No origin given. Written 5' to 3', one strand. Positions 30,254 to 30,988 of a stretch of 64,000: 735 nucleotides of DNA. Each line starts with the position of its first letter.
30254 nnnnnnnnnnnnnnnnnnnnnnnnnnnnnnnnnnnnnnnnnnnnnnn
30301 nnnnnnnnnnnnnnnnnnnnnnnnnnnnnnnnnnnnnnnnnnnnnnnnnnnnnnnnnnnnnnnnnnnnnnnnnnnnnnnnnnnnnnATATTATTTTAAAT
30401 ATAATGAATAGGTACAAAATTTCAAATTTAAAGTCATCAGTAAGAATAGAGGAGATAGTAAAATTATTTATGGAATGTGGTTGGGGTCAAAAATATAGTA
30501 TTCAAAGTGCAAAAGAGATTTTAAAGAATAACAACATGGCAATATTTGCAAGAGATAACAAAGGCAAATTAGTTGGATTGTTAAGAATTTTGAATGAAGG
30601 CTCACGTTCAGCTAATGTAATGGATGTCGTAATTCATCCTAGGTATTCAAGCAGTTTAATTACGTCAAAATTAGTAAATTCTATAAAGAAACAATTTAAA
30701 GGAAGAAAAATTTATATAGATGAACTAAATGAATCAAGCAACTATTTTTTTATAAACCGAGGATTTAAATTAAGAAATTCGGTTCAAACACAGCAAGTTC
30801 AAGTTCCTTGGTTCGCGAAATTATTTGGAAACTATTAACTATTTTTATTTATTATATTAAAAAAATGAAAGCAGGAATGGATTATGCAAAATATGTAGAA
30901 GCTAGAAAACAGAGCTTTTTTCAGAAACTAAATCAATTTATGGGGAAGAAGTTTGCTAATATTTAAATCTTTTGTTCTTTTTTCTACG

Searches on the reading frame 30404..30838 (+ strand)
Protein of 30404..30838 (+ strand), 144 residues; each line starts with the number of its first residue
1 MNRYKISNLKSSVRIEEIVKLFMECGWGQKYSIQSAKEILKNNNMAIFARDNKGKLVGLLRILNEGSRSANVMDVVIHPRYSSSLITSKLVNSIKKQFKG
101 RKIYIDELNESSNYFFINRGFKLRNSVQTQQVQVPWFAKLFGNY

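Call 72: search_protein_families(library=pfam, proteins=[window:30404-30838:+], max_evalue=0.001)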
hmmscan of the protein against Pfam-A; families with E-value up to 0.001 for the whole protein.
window:30404-30838:+ (144 aa): 2 families
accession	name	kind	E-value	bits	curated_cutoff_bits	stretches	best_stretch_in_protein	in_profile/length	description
PF00583.31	Acetyltransf_1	-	9.7e-05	23.1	20.7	1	16-121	5-116/116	Acetyltransferase (GNAT) family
PF13508.13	Acetyltransf_7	-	0.00073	20.3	27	1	47-122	5-83/84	Acetyltransferase (GNAT) domain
